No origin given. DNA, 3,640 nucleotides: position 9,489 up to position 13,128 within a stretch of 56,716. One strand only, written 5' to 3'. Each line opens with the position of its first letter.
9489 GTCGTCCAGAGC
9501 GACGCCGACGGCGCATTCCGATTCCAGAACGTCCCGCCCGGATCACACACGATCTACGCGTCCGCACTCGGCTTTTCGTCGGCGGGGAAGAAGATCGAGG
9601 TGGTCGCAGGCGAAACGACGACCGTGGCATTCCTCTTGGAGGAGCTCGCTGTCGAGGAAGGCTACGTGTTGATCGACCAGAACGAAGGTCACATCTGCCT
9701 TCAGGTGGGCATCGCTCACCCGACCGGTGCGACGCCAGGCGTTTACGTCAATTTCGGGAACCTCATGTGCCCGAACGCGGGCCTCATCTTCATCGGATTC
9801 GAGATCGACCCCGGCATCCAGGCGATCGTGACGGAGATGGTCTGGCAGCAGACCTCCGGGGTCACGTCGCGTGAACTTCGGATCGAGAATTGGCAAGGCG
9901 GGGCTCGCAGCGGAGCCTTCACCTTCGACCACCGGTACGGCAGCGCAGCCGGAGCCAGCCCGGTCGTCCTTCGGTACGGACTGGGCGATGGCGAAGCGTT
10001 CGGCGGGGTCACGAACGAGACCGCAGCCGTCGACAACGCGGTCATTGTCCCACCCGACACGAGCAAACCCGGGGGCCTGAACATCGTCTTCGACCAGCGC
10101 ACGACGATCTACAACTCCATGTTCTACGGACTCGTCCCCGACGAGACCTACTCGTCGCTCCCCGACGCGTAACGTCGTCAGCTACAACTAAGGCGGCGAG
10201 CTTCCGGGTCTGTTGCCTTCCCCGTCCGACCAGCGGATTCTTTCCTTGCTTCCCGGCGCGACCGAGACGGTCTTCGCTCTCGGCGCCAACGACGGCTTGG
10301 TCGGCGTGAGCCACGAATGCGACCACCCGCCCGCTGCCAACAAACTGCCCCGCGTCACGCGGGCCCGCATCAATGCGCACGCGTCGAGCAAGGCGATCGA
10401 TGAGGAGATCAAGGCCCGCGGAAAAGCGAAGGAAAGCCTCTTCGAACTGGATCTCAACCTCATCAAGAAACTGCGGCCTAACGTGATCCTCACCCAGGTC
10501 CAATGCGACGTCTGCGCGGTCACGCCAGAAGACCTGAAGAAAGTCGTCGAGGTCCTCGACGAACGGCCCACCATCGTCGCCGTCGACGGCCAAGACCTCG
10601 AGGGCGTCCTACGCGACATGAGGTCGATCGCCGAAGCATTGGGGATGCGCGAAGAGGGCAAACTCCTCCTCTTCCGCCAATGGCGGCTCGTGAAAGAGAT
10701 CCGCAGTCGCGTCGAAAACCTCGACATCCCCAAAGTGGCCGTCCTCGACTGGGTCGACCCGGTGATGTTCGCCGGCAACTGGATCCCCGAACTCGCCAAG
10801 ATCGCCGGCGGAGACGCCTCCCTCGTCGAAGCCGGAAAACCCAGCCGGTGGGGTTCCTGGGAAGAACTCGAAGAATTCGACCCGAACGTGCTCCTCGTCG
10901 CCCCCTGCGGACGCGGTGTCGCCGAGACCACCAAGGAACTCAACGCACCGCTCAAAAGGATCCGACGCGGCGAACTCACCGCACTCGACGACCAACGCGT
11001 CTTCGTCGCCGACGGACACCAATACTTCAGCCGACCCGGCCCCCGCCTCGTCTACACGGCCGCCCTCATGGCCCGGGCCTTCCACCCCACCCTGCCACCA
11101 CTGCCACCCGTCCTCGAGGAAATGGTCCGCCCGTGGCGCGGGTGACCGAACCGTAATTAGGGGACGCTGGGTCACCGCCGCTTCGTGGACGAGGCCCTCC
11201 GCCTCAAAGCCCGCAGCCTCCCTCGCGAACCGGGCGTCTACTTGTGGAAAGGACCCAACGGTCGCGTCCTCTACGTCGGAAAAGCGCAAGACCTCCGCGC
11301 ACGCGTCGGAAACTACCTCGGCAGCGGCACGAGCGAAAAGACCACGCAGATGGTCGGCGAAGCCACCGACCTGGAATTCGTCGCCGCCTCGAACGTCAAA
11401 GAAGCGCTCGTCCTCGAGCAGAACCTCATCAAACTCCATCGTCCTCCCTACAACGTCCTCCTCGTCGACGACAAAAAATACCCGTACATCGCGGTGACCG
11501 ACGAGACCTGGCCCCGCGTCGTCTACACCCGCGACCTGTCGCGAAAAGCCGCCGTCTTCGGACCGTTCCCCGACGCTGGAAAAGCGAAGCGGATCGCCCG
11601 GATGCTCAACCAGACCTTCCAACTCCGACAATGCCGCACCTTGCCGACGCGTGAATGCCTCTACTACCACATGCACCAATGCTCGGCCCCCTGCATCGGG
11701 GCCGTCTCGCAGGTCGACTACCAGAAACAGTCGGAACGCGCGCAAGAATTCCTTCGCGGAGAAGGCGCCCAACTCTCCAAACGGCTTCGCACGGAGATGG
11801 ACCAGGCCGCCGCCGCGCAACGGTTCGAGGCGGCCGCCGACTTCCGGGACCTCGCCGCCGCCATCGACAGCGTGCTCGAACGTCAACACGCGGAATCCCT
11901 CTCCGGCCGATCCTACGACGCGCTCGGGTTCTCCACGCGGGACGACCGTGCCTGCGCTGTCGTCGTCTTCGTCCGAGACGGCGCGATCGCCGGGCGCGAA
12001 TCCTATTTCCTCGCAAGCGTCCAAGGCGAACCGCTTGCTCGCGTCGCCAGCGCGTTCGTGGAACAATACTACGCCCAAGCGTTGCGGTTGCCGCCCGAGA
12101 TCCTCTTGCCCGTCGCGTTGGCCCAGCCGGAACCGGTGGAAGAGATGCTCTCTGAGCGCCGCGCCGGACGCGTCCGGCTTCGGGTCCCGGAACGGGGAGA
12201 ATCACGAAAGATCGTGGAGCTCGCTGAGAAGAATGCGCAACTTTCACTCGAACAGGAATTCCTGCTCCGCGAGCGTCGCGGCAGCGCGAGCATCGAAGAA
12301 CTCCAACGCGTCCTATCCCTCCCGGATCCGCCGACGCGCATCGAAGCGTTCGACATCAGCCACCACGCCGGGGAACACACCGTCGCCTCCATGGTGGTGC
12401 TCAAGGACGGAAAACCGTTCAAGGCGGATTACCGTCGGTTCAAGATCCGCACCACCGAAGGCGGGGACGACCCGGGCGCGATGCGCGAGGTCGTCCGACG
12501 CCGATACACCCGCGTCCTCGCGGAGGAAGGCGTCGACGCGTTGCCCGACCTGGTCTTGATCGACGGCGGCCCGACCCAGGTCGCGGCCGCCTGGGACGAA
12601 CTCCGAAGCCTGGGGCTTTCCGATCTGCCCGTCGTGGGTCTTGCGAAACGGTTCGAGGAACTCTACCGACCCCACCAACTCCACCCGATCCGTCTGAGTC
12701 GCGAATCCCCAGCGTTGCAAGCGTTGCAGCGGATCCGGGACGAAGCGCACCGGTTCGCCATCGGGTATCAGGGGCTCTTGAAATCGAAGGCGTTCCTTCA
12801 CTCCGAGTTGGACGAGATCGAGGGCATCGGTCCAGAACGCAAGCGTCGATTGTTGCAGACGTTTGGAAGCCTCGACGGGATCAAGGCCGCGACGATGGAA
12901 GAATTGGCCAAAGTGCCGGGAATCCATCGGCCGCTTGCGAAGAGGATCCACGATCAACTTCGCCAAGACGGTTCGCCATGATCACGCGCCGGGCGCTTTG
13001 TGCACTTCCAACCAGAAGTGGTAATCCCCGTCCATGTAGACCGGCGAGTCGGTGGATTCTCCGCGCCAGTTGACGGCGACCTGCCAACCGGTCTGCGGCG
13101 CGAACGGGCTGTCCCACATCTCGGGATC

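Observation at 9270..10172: Paralogous lipoprotein family ending in an invariant C-terminal ...PDA-stop (member A; family definition)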

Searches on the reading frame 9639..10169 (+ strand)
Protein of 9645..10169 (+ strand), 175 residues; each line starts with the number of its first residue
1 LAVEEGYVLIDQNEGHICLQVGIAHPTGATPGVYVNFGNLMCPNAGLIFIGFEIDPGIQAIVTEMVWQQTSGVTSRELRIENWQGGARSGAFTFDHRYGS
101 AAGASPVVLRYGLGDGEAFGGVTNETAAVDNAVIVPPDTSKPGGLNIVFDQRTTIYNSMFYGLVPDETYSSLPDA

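Call 9: find_homologous_proteins(query=window:9645-10169:+, max_evalue=0.01)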
Query window:9645-10169:+ (175 aa): 5 proteins with E <= 0.01 among 113 candidates.
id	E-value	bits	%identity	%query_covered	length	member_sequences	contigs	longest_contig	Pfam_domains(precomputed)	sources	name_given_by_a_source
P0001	3.6e-113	394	100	100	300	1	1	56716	PF13715.13,PF14686.13,PF13620.13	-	-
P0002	1.0e-104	366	90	100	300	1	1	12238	PF13715.13,PF13620.13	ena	-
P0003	1.3e-100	353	85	100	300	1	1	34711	PF13715.13,PF13620.13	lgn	-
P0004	9.3e-86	304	74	99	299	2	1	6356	PF13715.13,PF13620.13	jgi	jgi:hypothetical protein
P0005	4.5e-35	139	41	99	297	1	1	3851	PF13715.13,PF13620.13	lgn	-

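Call 12: find_homologous_proteins(query=A2, max_evalue=1)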
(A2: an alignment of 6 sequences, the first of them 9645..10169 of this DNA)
Query A2 (6 sequences) (175 aa, profile of the alignment): 18 proteins with E <= 1 among 3624 candidates.
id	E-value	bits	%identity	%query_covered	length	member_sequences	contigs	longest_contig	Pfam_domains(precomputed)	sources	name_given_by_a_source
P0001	2.2e-70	254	100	100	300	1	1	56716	PF13715.13,PF14686.13,PF13620.13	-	-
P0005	9.6e-70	252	41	99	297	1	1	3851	PF13715.13,PF13620.13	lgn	-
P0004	5.4e-69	250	74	99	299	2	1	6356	PF13715.13,PF13620.13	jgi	jgi:hypothetical protein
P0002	5.4e-69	250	90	100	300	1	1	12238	PF13715.13,PF13620.13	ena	-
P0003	1.9e-67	245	85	100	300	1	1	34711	PF13715.13,PF13620.13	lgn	-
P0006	3.3e-47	179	36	19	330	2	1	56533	PF13715.13,PF13620.13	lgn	-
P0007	6.7e-47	178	33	19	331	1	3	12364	PF13715.13,PF13620.13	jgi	jgi:hypothetical protein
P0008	1.4e-46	177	34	18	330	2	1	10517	PF13715.13,PF13620.13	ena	-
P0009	1.7e-45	173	30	19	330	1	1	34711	PF13715.13,PF13620.13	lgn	-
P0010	1.1e-40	158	35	18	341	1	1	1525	PF13715.13,PF13620.13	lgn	-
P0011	5.1e-39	152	44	18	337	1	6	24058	PF13715.13,PF13620.13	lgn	-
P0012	5.3e-38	149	33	19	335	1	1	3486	PF13715.13,PF13620.13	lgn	-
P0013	5.4e-33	133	26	57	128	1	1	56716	-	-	-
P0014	4.8e-29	120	39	19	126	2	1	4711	-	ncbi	ncbi:MAG TPA: hypothetical protein VGB18_05495, partial [Candidatus Thermoplasmatota archaeon]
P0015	5.3e-27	113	23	67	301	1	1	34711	PF13620.13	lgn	-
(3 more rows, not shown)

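Call 25: find_encoding_contigs(protein=P0005, flank=3000, max_places=3)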
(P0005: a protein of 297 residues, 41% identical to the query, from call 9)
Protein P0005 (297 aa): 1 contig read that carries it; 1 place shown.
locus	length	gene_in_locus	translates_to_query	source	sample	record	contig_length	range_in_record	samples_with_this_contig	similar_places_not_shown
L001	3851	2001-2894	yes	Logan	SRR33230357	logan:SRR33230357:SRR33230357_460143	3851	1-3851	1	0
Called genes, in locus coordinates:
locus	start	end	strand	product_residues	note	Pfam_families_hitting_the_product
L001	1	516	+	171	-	?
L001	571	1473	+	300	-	PF00892:EamA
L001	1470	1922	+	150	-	-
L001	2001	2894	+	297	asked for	PF13620:CarboxypepD_reg, PF13715:CarbopepD_reg_2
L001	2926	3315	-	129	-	-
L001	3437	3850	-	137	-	?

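Call 26: find_encoding_contigs(protein=P0015, flank=6000, max_places=3)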
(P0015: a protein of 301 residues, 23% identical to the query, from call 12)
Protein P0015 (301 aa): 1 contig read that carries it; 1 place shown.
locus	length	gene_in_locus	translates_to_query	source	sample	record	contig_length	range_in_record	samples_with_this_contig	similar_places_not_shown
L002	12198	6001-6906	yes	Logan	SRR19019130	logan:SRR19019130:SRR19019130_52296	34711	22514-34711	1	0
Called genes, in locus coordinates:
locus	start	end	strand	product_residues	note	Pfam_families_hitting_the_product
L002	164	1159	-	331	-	PF24681:Kelch_KLHDC2_KLHL20_DRC7, PF13964:Beta-prop_Calicin, PF13415:Beta-prop_FBX42, PF25210:Kelch_FKB95, PF24681:Kelch_KLHDC2_KLHL20_DRC7, PF24981:Beta-prop_ATRN-LZTR1, PF13964:Beta-prop_Calicin, PF01344:Kelch_1, +8 more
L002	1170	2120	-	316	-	-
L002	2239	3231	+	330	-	PF13620:CarboxypepD_reg, PF13715:CarbopepD_reg_2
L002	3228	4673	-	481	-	PF00939:Na_sulph_symp, PF03600:CitMHS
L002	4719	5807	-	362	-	PF13088:BNR_2 (faint), PF02012:BNR (faint)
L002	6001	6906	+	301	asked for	PF13620:CarboxypepD_reg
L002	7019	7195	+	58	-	-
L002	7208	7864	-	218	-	PF02517:Rce1-like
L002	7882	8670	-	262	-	PF06271:RDD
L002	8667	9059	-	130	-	PF03551:PadR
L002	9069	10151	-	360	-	-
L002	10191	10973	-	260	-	-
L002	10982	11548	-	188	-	PF03439:Spt5-NGN, PF00467:KOW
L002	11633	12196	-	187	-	?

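Call 28: search_protein_representatives(alignment_id=A3)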
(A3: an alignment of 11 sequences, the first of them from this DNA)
Query: 11 sequences, 197 profile positions. Proteins with E-value up to 0.001 (for the whole library): 391; up to 1e-10: 66; up to 1e-30: 8. The best 150 are listed.
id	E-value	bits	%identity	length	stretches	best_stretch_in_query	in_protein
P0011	8.3e-69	248.1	-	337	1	1-197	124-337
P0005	5.8e-57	209.4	-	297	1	2-195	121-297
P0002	1.4e-53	198.4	-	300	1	1-197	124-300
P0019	5.7e-52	193.1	-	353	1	2-197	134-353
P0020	1.1e-45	172.7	-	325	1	2-197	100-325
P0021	1.1e-45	172.6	-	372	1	3-197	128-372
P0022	1.0e-38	149.9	-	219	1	12-196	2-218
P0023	5.5e-35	137.7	-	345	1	3-197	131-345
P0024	3.7e-30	122.0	-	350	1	3-195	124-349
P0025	4.5e-30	121.7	-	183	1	3-197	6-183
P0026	3.7e-29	118.7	-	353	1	2-196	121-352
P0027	4.2e-29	118.5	-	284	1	2-197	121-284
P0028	9.4e-29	117.4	-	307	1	3-197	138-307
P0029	1.1e-28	117.1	-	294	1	3-196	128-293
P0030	4.3e-28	115.2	-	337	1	6-196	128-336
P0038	7.7e-20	88.3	-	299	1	68-197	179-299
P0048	9.6e-15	71.6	-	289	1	5-197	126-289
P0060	1.5e-13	67.8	-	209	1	3-195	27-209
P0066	8.9e-13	65.2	-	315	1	2-197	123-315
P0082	1.5e-10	58.0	-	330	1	33-197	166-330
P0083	1.7e-10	57.8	-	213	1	34-195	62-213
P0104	1.5e-09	54.7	-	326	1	3-197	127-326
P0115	4.3e-09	53.2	-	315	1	3-192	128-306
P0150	7.7e-08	49.1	-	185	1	52-195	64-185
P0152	8.6e-08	49.0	-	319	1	3-197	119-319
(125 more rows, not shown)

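Call 41: list_cluster_members(proteins=[P0019, P0023, P0027, P0038, P0048, P0066, P0082, P0104, P0152, P0115])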
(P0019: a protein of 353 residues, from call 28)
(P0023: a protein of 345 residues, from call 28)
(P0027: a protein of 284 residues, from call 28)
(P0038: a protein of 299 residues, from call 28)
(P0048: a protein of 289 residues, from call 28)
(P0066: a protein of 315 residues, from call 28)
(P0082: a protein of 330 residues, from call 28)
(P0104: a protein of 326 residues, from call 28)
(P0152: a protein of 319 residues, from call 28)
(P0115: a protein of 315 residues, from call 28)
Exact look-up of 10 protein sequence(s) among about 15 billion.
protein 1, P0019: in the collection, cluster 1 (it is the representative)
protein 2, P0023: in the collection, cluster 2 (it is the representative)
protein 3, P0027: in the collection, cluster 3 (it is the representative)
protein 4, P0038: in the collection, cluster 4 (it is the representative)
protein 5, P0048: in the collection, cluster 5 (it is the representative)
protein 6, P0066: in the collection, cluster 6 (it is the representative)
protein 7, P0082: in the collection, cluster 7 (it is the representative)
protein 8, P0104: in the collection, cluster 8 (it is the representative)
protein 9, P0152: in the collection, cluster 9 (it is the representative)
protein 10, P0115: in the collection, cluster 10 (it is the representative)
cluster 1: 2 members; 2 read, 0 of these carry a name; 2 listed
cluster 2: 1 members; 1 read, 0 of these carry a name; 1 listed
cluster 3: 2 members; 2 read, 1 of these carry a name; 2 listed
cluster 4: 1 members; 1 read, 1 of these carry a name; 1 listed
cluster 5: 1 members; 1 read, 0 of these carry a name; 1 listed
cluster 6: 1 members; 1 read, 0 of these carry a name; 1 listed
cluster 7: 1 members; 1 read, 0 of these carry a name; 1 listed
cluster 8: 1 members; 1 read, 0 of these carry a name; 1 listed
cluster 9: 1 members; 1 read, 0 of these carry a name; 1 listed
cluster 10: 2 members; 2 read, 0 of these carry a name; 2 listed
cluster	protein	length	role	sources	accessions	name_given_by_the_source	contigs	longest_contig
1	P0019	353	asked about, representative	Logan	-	-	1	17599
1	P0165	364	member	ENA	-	-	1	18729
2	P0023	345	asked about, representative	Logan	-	-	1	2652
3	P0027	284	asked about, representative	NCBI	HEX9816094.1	MAG TPA: carboxypeptidase-like regulatory domain-containing protein [Candidatus ...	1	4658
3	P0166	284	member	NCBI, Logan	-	-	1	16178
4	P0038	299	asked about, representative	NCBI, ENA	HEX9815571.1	MAG TPA: carboxypeptidase-like regulatory domain-containing protein [Candidatus ...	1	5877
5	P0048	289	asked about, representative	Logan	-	-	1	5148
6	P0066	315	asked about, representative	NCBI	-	-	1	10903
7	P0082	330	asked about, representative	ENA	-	-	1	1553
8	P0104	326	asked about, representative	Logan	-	-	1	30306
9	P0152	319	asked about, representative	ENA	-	-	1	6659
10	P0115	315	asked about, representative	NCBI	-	-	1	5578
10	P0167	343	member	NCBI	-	-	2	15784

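Call 47: search_solved_structures(query=A3, max_evalue=10)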
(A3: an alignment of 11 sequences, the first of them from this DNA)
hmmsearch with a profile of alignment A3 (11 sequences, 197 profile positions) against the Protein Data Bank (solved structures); distinct sequences matched with E-value up to 10: 1.
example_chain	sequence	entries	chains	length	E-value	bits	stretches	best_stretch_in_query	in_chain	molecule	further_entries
3i8b_A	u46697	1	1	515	0.94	12.9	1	74-148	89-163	Xylulose kinase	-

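Call 48: search_protein_families(library=pfam, alignment_id=A3, max_evalue=1)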
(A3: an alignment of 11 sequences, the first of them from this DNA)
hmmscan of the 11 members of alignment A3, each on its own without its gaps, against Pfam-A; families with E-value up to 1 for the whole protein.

A. member 1, seq(177 aa): 0 families

B. families by the number of members that match (of 11 scanned): 1 family
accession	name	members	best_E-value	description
PF08837.16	DUF1810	1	0.19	Protein of unknown function (DUF1810)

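Call 50: find_encoding_contigs(protein=P0104, flank=8000, max_places=2)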
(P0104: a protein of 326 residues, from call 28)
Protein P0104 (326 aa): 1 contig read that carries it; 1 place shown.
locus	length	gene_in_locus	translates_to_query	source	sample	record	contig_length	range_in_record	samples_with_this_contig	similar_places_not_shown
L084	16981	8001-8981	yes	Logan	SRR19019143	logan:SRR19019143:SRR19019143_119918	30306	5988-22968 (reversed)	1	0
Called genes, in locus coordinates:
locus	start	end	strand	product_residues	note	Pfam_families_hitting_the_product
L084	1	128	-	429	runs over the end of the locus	PF00005:ABC_tran, PF03193:RsgA_GTPase (faint), PF13476:AAA_23 (faint), PF13555:AAA_29 (faint), PF13304:AAA_21 (weak), PF02463:SMC_N (weak), PF00005:ABC_tran, PF13304:AAA_21 (weak)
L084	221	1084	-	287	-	PF12802:MarR_2 (weak), PF01047:MarR (weak), PF06969:HemN_C (faint), PF13545:HTH_Crp_2 (faint)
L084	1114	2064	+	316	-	-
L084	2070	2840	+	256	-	-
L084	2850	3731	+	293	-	PF00432:Prenyltrans (faint)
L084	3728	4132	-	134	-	PF14478:DUF4430 (weak)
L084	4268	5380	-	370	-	PF03193:RsgA_GTPase (faint), PF00009:GTP_EFTU (faint), PF01926:MMR_HSR1, PF02421:FeoB_N, PF16897:MMR_HSR1_Xtn, PF02824:TGS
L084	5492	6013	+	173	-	PF07210:DUF1416 (faint), PF13620:CarboxypepD_reg, PF17210:SdrD_B, PF17802:SpaA, PF13620:CarboxypepD_reg, PF17802:SpaA (weak), PF13715:CarbopepD_reg_2 (weak), PF17210:SdrD_B (weak), +2 more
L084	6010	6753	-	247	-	PF00702:Hydrolase, PF08282:Hydrolase_3 (faint), PF12710:HAD, PF13419:HAD_2 (weak)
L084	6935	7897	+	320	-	PF13620:CarboxypepD_reg, PF13715:CarbopepD_reg_2 (weak)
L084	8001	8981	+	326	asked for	PF13620:CarboxypepD_reg, PF13715:CarbopepD_reg_2, PF08308:PEGA (weak)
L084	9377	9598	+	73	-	-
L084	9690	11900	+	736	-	PF00989:PAS, PF08448:PAS_4 (faint), PF00512:HisKA, PF02518:HATPase_c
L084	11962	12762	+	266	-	PF00248:Aldo_ket_red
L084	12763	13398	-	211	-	PF01022:HTH_5 (weak), PF12840:HTH_20 (weak), PF13404:HTH_AsnC-type, PF13412:HTH_24, PF25212:HVO_A0114 (weak), PF01037:AsnC_trans_reg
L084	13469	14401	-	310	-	PF13185:GAF_2 (weak), PF13426:PAS_9 (faint), PF00989:PAS, PF08448:PAS_4 (weak)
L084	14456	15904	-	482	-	PF12840:HTH_20 (faint), PF01022:HTH_5 (faint), PF01047:MarR (faint), PF13601:HTH_34 (faint), PF24266:HTH_HVO_0163_N, PF12802:MarR_2, PF13412:HTH_24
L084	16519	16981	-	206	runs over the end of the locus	-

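Call 51: find_encoding_contigs(protein=P0019, flank=8000, max_places=2)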
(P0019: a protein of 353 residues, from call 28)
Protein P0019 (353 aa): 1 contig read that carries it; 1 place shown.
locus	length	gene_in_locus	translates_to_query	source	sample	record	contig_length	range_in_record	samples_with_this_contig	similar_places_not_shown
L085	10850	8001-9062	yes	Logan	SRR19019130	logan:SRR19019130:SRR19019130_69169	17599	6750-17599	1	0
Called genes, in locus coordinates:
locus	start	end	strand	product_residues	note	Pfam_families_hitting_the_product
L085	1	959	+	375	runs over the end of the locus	PF00108:Thiolase_N, PF02803:Thiolase_C, PF22691:Thiolase_C_1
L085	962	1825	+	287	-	PF01796:OB_ChsH2_C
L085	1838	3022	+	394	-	PF01569:PAP2, PF14378:PAP2_3 (weak), PF06695:Sm_multidrug_ex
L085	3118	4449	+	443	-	-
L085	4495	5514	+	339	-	PF06089:Asparaginase_II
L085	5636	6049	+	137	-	PF13453:Zn_ribbon_TFIIB (faint)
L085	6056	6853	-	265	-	PF00588:SpoU_methylase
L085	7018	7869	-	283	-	PF13620:CarboxypepD_reg, PF13715:CarbopepD_reg_2 (weak), PF22902:NOMO1-like_9th (weak)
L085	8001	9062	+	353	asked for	PF13620:CarboxypepD_reg, PF13715:CarbopepD_reg_2 (weak)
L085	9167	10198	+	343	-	PF13620:CarboxypepD_reg, PF13715:CarbopepD_reg_2, PF22904:NOMO1-like_2nd (weak)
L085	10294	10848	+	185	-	?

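Call 52: find_encoding_contigs(protein=P0011, flank=8000, max_places=2)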
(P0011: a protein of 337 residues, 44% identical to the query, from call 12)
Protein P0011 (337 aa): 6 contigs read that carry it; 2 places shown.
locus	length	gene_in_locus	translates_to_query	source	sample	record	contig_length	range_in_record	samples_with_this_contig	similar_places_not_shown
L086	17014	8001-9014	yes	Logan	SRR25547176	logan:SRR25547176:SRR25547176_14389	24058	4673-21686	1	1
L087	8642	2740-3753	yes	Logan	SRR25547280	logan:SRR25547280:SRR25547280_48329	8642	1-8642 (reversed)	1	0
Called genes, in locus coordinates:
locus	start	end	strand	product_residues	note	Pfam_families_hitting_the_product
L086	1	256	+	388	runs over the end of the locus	PF00368:HMG-CoA_red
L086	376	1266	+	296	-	PF13620:CarboxypepD_reg, PF13715:CarbopepD_reg_2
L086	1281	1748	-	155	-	PF01948:PyrI, PF02748:PyrI_C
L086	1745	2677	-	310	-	PF02729:OTCace_N, PF00185:OTCace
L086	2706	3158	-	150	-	PF00903:Glyoxalase, PF18029:Glyoxalase_6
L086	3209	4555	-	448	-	PF00999:Na_H_Exchanger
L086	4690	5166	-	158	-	PF03946:Ribosomal_L11_N, PF00298:Ribosomal_L11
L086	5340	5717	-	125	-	PF25212:HVO_A0114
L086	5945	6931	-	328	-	PF24681:Kelch_KLHDC2_KLHL20_DRC7, PF13964:Beta-prop_Calicin, PF13415:Beta-prop_FBX42, PF24981:Beta-prop_ATRN-LZTR1, PF25210:Kelch_FKB95, PF01344:Kelch_1, PF01344:Kelch_1, PF24681:Kelch_KLHDC2_KLHL20_DRC7, +8 more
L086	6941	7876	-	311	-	-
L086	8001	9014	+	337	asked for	PF13620:CarboxypepD_reg, PF13715:CarbopepD_reg_2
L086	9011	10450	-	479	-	PF00939:Na_sulph_symp, PF03600:CitMHS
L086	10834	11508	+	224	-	-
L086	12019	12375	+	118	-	-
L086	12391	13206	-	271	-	PF06271:RDD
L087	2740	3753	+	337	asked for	PF13620:CarboxypepD_reg, PF13715:CarbopepD_reg_2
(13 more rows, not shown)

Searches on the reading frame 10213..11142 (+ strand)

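Call 68: search_protein_families(library=pfam, proteins=[window:10213-11142:+], max_evalue=0.001)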
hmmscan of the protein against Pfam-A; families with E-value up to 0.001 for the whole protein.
window:10213-11142:+ (310 aa): 1 family
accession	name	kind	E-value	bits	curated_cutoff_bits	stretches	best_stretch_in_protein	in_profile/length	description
PF01497.23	Peripla_BP_2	-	3.6e-09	36.8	27.5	1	11-249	3-213/235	Periplasmic binding protein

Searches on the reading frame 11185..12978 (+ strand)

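Call 68: search_protein_families(library=pfam, proteins=[window:11185-12978:+], max_evalue=0.001)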
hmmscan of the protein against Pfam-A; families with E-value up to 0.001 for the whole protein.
window:11185-12978:+ (598 aa): 7 families
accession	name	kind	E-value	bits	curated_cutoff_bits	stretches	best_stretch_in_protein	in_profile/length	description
PF08459.17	UvrC_RNaseH_dom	-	1.7e-53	181.2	22.3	1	374-526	1-159/159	UvrC RNAse H endonuclease domain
PF22920.2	UvrC_RNaseH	-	3.2e-32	111.3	24.3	1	244-357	2-115/116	UvrC Ribonuclease H-like domain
PF14520.12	HHH_5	-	4.8e-12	46.6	27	1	541-593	3-56/57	Helix-hairpin-helix domain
PF01541.30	GIY-YIG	-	2.2e-08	34.7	22.6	1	16-90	2-78/78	GIY-YIG catalytic domain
PF00633.29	HHH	-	1.7e-07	31.1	24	1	562-580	1-19/30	Helix-hairpin-helix motif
PF12826.13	HHH_2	-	5.3e-06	26.9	27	1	545-594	8-57/64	Helix-hairpin-helix motif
PF02151.25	UVR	-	8.5e-06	25.8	21.5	1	199-227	5-33/36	UvrB/uvrC motif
